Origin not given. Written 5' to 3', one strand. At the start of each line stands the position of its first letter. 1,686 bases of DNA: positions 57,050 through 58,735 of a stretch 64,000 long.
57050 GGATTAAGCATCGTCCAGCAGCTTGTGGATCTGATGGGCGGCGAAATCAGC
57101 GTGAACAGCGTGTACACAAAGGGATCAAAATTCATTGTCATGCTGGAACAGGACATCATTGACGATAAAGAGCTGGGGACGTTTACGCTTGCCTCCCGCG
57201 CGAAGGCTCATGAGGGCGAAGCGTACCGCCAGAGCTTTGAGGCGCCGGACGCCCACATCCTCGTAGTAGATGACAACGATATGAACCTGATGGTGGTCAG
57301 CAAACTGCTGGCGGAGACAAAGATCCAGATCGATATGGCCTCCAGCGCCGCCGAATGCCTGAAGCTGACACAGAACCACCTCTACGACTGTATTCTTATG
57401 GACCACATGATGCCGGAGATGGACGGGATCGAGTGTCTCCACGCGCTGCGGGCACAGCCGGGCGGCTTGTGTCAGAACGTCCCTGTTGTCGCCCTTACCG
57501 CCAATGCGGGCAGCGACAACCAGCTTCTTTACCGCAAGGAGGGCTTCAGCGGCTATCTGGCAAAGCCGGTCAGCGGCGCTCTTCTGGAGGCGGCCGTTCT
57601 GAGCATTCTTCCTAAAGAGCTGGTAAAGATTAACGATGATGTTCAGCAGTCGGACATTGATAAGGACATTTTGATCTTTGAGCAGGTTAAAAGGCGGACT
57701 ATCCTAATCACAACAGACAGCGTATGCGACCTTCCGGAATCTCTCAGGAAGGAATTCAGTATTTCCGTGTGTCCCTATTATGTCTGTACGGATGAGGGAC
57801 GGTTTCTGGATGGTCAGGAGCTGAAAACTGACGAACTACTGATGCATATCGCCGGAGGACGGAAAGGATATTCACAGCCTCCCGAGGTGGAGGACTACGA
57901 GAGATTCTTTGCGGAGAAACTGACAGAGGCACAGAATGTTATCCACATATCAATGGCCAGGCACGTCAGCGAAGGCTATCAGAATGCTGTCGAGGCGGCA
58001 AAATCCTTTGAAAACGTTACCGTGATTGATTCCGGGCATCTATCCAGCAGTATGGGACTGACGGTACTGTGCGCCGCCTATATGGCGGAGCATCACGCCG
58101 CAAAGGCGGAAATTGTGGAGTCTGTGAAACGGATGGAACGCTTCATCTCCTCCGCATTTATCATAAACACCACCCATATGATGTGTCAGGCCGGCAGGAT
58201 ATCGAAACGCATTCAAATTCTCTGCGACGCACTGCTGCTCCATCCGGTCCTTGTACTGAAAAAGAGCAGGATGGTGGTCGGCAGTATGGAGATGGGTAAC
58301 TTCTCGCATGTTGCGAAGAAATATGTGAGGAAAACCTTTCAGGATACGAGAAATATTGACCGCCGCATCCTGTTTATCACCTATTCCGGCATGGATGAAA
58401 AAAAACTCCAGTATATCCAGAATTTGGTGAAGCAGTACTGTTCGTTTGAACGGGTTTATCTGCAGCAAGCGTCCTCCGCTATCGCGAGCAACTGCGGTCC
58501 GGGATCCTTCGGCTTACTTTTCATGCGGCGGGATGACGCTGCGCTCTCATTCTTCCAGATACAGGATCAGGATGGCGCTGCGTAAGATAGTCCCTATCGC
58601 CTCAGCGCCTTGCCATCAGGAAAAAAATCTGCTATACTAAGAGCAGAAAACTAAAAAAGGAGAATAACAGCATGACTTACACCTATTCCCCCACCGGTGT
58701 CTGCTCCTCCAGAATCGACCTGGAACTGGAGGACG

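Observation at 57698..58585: DegV (fatty-acid-binding family) domain fused to the C-terminus of a hybrid histidine kinase-receiver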

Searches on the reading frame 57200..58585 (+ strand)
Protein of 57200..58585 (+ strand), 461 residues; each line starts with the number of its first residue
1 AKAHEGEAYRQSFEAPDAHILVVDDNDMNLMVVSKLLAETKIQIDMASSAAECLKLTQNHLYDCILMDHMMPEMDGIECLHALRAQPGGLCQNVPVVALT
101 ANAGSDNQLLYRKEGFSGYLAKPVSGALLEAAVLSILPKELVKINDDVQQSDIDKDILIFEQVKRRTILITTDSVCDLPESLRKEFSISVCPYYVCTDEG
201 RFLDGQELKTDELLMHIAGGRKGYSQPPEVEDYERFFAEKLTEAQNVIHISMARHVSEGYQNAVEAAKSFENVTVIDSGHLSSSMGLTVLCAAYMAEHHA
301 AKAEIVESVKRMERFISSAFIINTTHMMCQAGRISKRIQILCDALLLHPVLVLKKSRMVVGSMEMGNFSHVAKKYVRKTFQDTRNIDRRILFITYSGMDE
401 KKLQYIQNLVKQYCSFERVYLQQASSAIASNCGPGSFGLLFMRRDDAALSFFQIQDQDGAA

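Call 4: find_homologous_proteins(query=window:57200-58585:+, max_evalue=0.00001)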
Query window:57200-58585:+ (461 aa): 2666 proteins with E <= 0.00001 among 8000 candidates; the best 120 are listed.
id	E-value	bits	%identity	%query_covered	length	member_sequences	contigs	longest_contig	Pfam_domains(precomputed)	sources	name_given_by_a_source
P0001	9.3e-271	916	87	100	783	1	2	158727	PF02518.32,PF00512.32,PF02645.22,PF00072.31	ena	-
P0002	3.6e-270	914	87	100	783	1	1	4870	PF02518.32,PF00512.32,PF02645.22,PF00072.31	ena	-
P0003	3.6e-270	914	87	100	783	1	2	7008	PF02518.32,PF00512.32,PF02645.22,PF00072.31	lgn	-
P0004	7.3e-269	910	87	99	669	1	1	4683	PF02518.32,PF02645.22,PF00072.31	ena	-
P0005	2.1e-268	908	87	99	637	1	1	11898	PF02518.32,PF02645.22,PF00072.31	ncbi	-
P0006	2.5e-267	905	86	100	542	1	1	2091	PF02518.32,PF02645.22,PF00072.31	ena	-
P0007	3.7e-267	904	86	100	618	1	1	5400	PF02518.32,PF02645.22,PF00072.31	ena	-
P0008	3.3e-266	901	85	100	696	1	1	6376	PF02518.32,PF00512.32,PF02645.22,PF00072.31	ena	-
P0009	1.3e-264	896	85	100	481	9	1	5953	PF02645.22,PF00072.31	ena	-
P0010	1.0e-261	886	85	100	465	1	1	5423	PF02645.22,PF00072.31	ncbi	-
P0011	4.5e-261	884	85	99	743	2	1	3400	PF02518.32,PF00512.32,PF02645.22,PF00072.31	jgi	jgi:DegV family protein with EDD domain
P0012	2.0e-260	882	84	100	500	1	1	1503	PF02645.22,PF00072.31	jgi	-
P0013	2.7e-260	881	84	99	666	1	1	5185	PF02518.32,PF02645.22,PF00072.31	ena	-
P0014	5.0e-256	867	84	99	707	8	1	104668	PF02518.32,PF00512.32,PF02645.22,PF00072.31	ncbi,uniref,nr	ncbi:DegV family protein [Acutalibacter intestini]|uniref:DegV family protein n=1 Tax=Acutalibacter 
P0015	9.1e-256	866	82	100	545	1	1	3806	PF02518.32,PF02645.22,PF00072.31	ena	-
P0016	1.8e-254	862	83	100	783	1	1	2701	PF02518.32,PF00512.32,PF02645.22,PF00072.31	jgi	-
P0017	8.6e-254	860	81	99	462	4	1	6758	PF02645.22,PF00072.31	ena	-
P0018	1.0e-253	860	80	100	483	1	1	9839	PF02645.22,PF00072.31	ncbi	-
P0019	2.8e-253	858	83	100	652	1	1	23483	PF02518.32,PF02645.22,PF00072.31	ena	-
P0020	3.3e-253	858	83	100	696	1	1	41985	PF02518.32,PF00512.32,PF02645.22,PF00072.31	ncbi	-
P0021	7.9e-253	857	82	100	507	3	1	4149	PF02645.22,PF00072.31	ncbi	-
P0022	1.5e-251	853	81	100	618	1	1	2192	PF02518.32,PF02645.22,PF00072.31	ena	-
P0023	2.1e-251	852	80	100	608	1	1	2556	PF02518.32,PF02645.22,PF00072.31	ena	-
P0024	6.4e-251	851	82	98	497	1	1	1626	PF02645.22,PF00072.31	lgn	-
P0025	3.3e-250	848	80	100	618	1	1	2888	PF02518.32,PF02645.22,PF00072.31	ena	-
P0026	3.4e-249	845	81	100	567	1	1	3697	PF02518.32,PF02645.22,PF00072.31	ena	-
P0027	9.7e-248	840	79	100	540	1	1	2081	PF02518.32,PF02645.22,PF00072.31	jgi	-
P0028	3.7e-247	838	80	100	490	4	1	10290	PF02645.22,PF00072.31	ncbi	-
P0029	5.5e-247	838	85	94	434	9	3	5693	PF02645.22,PF00072.31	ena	-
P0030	1.8e-244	829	88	89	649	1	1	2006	PF02518.32,PF00512.32,PF02645.22,PF00072.31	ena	-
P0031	2.9e-244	829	81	97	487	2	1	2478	PF02645.22,PF00072.31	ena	-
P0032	1.6e-243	826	87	90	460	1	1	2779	PF02645.22,PF00072.31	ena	-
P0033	1.1e-239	813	80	97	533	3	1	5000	PF02518.32,PF02645.22,PF00072.31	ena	-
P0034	3.2e-239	812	77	100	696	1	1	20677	PF02518.32,PF00512.32,PF02645.22,PF00072.31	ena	-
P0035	3.7e-239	812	77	100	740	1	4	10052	PF02518.32,PF00512.32,PF02645.22,PF00072.31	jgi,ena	-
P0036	5.2e-239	811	80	97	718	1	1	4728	PF02518.32,PF02645.22,PF00072.31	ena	-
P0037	6.5e-239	811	77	100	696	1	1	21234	PF02518.32,PF00512.32,PF02645.22,PF00072.31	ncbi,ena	-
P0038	8.8e-239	811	77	100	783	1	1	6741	PF02518.32,PF00512.32,PF02645.22,PF00072.31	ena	-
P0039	2.1e-236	803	78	98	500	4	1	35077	PF02645.22,PF00072.31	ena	-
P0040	4.0e-236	802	76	99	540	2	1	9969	PF02518.32,PF02645.22,PF00072.31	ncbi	-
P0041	1.9e-235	800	76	99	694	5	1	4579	PF02518.32,PF00512.32,PF02645.22,PF00072.31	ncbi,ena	-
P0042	9.0e-234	794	75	99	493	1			PF02645.22,PF00072.31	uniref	uniref:DegV family protein n=1 Tax=Phocaeicola sartorii TaxID=671267 RepID=UPI002599257A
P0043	9.1e-234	794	77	98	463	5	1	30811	PF02645.22,PF00072.31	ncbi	-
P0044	2.5e-233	793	76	98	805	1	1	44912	PF02518.32,PF00512.32,PF02645.22,PF00072.31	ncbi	-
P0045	2.6e-233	792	76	98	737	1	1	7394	PF02518.32,PF00512.32,PF02645.22,PF00072.31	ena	-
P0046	2.9e-233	792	76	98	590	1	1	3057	PF02518.32,PF02645.22,PF00072.31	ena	-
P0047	7.9e-233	791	75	98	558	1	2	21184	PF02518.32,PF02645.22,PF00072.31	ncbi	-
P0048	2.3e-231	786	88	85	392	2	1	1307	PF02645.22,PF00072.31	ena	-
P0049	2.6e-231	786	74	100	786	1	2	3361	PF02518.32,PF00512.32,PF02645.22,PF00072.31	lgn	-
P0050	4.3e-231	785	75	98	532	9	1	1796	PF02518.32,PF02645.22,PF00072.31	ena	-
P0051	9.1e-231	784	82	91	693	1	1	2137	PF02518.32,PF00512.32,PF02645.22,PF00072.31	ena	-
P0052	7.2e-230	781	75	99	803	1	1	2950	PF02518.32,PF00512.32,PF02645.22,PF00072.31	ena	-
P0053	4.8e-229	778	73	99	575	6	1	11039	PF02518.32,PF02645.22,PF00072.31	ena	-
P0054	8.9e-229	778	76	97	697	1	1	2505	PF02518.32,PF00512.32,PF02645.22,PF00072.31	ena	-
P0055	1.5e-228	777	74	98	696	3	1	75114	PF02518.32,PF00512.32,PF02645.22,PF00072.31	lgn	-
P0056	1.6e-228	777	74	100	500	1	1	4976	PF02645.22,PF00072.31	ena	-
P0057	2.3e-228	776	74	100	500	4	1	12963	PF02645.22,PF00072.31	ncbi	-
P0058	5.2e-228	775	74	99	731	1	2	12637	PF02518.32,PF00512.32,PF02645.22,PF00072.31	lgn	-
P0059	1.1e-227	774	75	98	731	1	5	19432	PF02518.32,PF00512.32,PF02645.22,PF00072.31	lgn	-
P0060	7.1e-227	771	74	100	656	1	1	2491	PF02518.32,PF02645.22,PF00072.31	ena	-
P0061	3.0e-226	769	82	89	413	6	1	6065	PF02645.22,PF00072.31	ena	-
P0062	1.2e-224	764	73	98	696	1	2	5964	PF02518.32,PF00512.32,PF02645.22,PF00072.31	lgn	-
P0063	9.1e-224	761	77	95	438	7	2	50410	PF02645.22,PF00072.31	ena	-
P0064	1.5e-223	760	76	94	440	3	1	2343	PF02645.22,PF00072.31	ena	-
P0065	3.5e-223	759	76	95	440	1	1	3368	PF02645.22,PF00072.31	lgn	-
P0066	2.9e-221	753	86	83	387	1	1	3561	PF02645.22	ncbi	-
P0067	2.2e-217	740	74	93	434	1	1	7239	PF02645.22,PF00072.31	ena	-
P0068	3.0e-217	740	76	92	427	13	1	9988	PF02645.22,PF00072.31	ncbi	-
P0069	2.8e-216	736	74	93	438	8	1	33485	PF02645.22,PF00072.31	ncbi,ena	-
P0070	4.3e-216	736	88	79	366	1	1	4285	PF02645.22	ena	-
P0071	6.1e-216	735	72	96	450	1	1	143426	PF02645.22,PF00072.31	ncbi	-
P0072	2.5e-215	733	84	84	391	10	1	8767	PF02645.22,PF00072.31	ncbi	-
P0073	2.1e-213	727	75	92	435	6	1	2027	PF02645.22,PF00072.31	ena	-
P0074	1.9e-212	724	80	85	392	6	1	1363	PF02645.22,PF00072.31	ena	-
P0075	2.1e-211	720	81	85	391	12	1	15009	PF02645.22,PF00072.31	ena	-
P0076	3.5e-210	716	72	95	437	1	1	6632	PF02645.22,PF00072.31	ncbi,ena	-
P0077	4.3e-210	716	79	85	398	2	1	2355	PF02645.22,PF00072.31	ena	-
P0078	2.1e-201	687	82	54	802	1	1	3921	PF02518.32,PF00512.32,PF02645.22,PF00072.31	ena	-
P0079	5.9e-201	686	78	84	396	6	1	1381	PF02645.22,PF00072.31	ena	-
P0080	8.9e-201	685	75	85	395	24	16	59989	PF02645.22,PF00072.31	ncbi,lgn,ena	-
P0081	9.6e-201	685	68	99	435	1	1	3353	PF02645.22,PF00072.31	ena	-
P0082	9.6e-197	672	75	85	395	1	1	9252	PF02645.22,PF00072.31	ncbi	-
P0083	2.9e-195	667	80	79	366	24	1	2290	PF02645.22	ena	-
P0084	9.0e-191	652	63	96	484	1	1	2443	PF02645.22,PF00072.31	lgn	-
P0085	4.1e-189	647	78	57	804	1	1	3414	PF02518.32,PF00512.32,PF02645.22,PF00072.31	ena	-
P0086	6.7e-189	646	65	94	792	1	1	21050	PF02518.32,PF00512.32,PF02645.22,PF00072.31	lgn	-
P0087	3.3e-188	644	77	57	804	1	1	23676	PF02518.32,PF00512.32,PF02645.22,PF00072.31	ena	-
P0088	3.4e-188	644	77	57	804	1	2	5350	PF02518.32,PF00512.32,PF02645.22,PF00072.31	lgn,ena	-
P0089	1.5e-187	642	76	58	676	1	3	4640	PF02518.32,PF00512.32,PF02645.22,PF00072.31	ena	-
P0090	3.8e-187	640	73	83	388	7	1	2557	PF02645.22,PF00072.31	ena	-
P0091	1.0e-185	636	84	72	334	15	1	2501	PF02645.22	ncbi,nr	ncbi:MAG: DegV family EDD domain-containing protein, partial [Flavonifractor sp.]|nr:DegV family EDD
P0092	1.3e-185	635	86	71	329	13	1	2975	PF02645.22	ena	-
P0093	2.5e-183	628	75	78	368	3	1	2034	PF02645.22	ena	-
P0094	4.2e-179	614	78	75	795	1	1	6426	PF02518.32,PF00512.32,PF02645.22,PF00072.31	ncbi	-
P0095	2.0e-178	612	83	70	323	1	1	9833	PF02645.22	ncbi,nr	ncbi:MAG: DegV family EDD domain-containing protein, partial [Oscillibacter sp.]|nr:DegV family EDD 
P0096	3.1e-178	611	82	71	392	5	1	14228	PF02645.22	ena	-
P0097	1.8e-174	599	73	77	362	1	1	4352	PF02645.22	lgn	-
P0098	4.3e-174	597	72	79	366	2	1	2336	PF02645.22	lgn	-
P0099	5.8e-174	597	75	76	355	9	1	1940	PF02645.22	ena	-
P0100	2.6e-173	595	75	74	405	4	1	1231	PF02518.32,PF02645.22,PF00072.31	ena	-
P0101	1.0e-170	586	77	71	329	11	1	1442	PF02645.22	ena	-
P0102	1.9e-168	579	70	77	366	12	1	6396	PF02645.22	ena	-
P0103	6.3e-167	574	83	66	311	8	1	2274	PF02645.22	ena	-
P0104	2.7e-166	572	76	72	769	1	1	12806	PF02518.32,PF00512.32,PF02645.22,PF00072.31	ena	-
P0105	1.3e-164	566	82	65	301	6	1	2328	PF02645.22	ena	-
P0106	6.0e-164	564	76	71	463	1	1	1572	PF02645.22,PF00072.31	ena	-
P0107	1.4e-163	563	74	72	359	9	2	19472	PF13684.12,PF02645.22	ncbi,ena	-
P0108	2.1e-163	562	73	77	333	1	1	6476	PF02645.22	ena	-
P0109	1.9e-161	556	86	63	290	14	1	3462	PF02645.22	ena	-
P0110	5.9e-161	554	74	71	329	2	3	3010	PF02645.22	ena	-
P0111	8.0e-158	544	76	69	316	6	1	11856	PF02645.22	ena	-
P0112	1.8e-154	533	82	63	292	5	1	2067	PF02645.22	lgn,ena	-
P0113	7.1e-154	531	68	75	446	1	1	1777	PF08323.18,PF02645.22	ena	-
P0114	3.5e-151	522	87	58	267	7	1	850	PF02645.22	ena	-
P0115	3.5e-150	519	56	90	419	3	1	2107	PF02645.22,PF00072.31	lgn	-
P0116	7.8e-147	508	78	63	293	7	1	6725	PF02645.22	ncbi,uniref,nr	ncbi:DegV family protein [Acutalibacter muris]|uniref:DegV family protein n=1 Tax=Acutalibacter muri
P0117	1.6e-144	500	83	58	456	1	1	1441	PF02518.32,PF02645.22,PF00072.31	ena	-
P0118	2.8e-144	499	74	64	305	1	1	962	PF02645.22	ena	-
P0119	5.7e-144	498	74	65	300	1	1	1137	PF02645.22,PF00072.31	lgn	-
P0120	1.9e-143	496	75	63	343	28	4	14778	PF02645.22,PF00072.31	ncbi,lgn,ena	-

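Call 14: find_encoding_contigs(protein=P0001, flank=8000, max_places=3)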
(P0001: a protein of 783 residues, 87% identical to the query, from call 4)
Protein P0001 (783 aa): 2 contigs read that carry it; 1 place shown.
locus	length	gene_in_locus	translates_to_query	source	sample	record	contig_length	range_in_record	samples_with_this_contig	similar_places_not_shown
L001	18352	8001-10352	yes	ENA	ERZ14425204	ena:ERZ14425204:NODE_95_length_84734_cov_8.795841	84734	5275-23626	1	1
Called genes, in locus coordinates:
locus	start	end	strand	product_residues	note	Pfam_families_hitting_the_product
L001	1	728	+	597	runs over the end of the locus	PF00672:HAMP, PF06580:His_kinase, PF02518:HATPase_c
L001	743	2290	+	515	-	PF13320:GH123_cat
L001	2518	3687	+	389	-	PF13439:Glyco_transf_4, PF13579:Glyco_trans_4_4, PF00534:Glycos_transf_1, PF13692:Glyco_trans_1_4, PF13524:Glyco_trans_1_2 (weak)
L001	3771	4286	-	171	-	PF06177:QueT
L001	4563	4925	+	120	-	PF00072:Response_reg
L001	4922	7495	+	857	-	PF00512:HisKA, PF02518:HATPase_c, PF00072:Response_reg, PF01627:Hpt (weak)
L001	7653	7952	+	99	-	-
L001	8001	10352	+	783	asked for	PF00512:HisKA, PF02518:HATPase_c, PF00072:Response_reg, PF02645:DegV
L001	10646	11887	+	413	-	PF01547:SBP_bac_1, PF13416:SBP_bac_8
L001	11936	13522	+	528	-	PF02203:TarH (weak), PF12729:4HB_MCP_1, PF00015:MCPsignal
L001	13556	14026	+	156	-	PF04525:LOR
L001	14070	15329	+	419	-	PF01078:Mg_chelatase (faint), PF05496:RuvB_N, PF00158:Sigma54_activat (faint), PF14532:Sigma54_activ_2 (faint), PF00004:AAA, PF07728:AAA_5 (weak), PF16193:AAA_assoc_2, PF12002:MgsA_C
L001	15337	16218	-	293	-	PF23459:S1_RRP5 (faint), PF00575:S1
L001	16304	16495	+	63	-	PF06107:DUF951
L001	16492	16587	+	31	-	-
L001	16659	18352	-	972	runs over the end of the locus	PF00395:SLH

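Call 15: find_encoding_contigs(protein=P0086, flank=8000, max_places=3)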
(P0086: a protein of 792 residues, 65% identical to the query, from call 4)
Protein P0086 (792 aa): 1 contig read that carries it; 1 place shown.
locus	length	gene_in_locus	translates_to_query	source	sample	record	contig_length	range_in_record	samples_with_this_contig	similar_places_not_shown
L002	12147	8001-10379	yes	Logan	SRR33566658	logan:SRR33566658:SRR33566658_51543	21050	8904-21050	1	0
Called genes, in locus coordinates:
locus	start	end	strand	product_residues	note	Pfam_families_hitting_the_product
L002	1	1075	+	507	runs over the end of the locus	PF01432:Peptidase_M3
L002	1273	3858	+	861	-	PF16927:HisKA_7TM, PF00512:HisKA, PF02518:HATPase_c, PF00072:Response_reg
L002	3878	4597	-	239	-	PF00072:Response_reg, PF04397:LytTR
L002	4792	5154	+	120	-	PF00072:Response_reg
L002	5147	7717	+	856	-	PF00512:HisKA, PF02518:HATPase_c, PF00072:Response_reg, PF01627:Hpt (weak)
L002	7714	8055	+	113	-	-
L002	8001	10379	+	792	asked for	PF00512:HisKA, PF02518:HATPase_c, PF00072:Response_reg, PF02645:DegV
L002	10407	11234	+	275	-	PF00497:SBP_bac_3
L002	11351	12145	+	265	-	?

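Call 26: search_protein_representatives(protein=window:57236-58582:+)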
Query: 449 residues. Proteins with E-value up to 0.001 (for the whole library): 334621; up to 1e-10: 67482; up to 1e-30: 548. The best 150 are listed.
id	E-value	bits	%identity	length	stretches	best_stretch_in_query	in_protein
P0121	7.1e-162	555.4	49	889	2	1-432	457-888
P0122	1.8e-138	478.3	56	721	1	57-433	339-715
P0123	2.2e-124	431.9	47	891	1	1-432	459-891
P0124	1.4e-121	422.7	83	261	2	55-206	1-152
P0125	2.0e-119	415.6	47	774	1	1-431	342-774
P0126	7.9e-119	413.6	46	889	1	1-432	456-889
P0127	3.5e-116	404.9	45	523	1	1-432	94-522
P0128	3.3e-114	398.4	61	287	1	147-432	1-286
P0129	1.5e-113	396.2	45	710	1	1-436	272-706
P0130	2.1e-111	389.2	44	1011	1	1-432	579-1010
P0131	1.3e-110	386.6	44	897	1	1-433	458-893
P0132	3.2e-109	382.0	42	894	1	1-431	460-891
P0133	2.9e-107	375.5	43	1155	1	1-434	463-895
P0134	6.8e-107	374.3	41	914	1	1-430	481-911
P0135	1.2e-106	373.5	44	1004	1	2-430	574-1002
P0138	5.3e-104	364.8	41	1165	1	1-440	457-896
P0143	1.6e-98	346.8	40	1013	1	1-432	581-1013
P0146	3.1e-97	342.5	40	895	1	1-430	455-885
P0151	4.4e-95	335.4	39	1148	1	1-439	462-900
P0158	8.1e-94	331.2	38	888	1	1-431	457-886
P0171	5.1e-89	315.4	40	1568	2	153-432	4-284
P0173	2.1e-87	310.1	40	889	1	1-427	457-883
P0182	2.1e-84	300.2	40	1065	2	153-433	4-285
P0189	1.2e-81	291.2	37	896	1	1-432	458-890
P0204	5.5e-74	265.9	36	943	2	155-431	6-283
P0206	7.9e-74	265.4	44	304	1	152-432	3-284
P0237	3.6e-64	233.6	36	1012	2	155-430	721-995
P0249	7.9e-60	219.3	39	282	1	154-430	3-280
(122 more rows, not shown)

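Call 38: find_related_loci(query=A3, collection=genome_contigs, flank=9000)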
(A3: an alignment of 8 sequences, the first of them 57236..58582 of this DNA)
Query A3 (449 aa) in genome_contigs; peptide patterns used: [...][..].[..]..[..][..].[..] (x = any residue, [..] = any of these).
449 stretches matched a pattern; 435 encode a relative of the query (tblastn E <= 1e-3); the best 80 are kept; 80 distinct loci.
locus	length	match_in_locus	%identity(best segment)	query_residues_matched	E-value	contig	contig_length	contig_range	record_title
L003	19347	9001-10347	89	1-449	0e+0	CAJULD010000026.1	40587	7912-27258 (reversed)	MAG TPA_asm: uncultured Oscillospiraceae bacterium isolate MGBC153020 genome assembly, contig: MGBC153020.26, whole geno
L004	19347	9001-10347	88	1-449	0e+0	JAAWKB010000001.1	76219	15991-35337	MAG: Oscillospiraceae bacterium isolate ABMPRH_163_6 SL341414_scaffold_318, whole genome shotgun sequence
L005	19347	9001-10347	88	1-449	0e+0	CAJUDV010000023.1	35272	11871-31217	MAG TPA_asm: uncultured Oscillibacter sp. isolate MGBC129725 genome assembly, contig: MGBC129725.23, whole genome shotgu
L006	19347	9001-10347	87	1-449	0e+0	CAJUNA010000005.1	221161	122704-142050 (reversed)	MAG TPA_asm: uncultured Oscillospiraceae bacterium isolate MGBC162040 genome assembly, contig: MGBC162040.5, whole genom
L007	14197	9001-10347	88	1-449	0e+0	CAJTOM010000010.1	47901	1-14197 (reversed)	MAG TPA_asm: uncultured Oscillospiraceae bacterium isolate MGBC104380 genome assembly, contig: MGBC104380.10, whole geno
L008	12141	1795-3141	87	1-449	0e+0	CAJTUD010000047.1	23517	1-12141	MAG TPA_asm: uncultured Oscillospiraceae bacterium isolate MGBC108722 genome assembly, contig: MGBC108722.47, whole geno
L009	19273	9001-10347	87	1-449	0e+0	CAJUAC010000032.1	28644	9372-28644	MAG TPA_asm: uncultured Oscillospiraceae bacterium isolate MGBC119734 genome assembly, contig: MGBC119734.32, whole geno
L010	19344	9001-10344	87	1-448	0e+0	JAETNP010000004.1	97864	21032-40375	MAG: Oscillospiraceae bacterium isolate S10_Bin2 scaffold_262, whole genome shotgun sequence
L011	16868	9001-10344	87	1-448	0e+0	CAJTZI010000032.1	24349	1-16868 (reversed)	MAG TPA_asm: uncultured Oscillibacter sp. isolate MGBC114113 genome assembly, contig: MGBC114113.32, whole genome shotgu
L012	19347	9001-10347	85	1-449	0e+0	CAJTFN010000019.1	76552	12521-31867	Oscillospiraceae bacterium isolate C18_42_OV_BP genome assembly, contig: MGBC000153.19, whole genome shotgun sequence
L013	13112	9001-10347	86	1-449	0e+0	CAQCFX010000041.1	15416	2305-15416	MAG TPA_asm: uncultured Oscillospiraceae bacterium isolate MGBC108876 genome assembly, contig: MGBC108876.41, whole geno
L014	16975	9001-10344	85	1-448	0e+0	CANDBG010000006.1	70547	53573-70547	MAG TPA_asm: uncultured Oscillibacter sp. isolate ERR6760113_bin.57_metawrap_v1.3_MAG genome assembly, contig: ERZ128028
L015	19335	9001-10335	86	1-445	0e+0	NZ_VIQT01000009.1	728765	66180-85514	Anaerotruncus colihominis strain JM4-15 12_Assembly.final.scaffolds_scaffold2.1, whole genome shotgun sequence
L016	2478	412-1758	85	1-449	0e+0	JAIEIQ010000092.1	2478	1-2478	MAG: Oscillospiraceae bacterium isolate SC0416_S10_14 SC0416_S10_14_contig_92, whole genome shotgun sequence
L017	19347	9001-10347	85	1-449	0e+0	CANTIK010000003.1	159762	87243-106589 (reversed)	MAG TPA_asm: uncultured Clostridia bacterium isolate SRR17794293_bin.18_metawrap_v1.3_MAG genome assembly, contig: NODE.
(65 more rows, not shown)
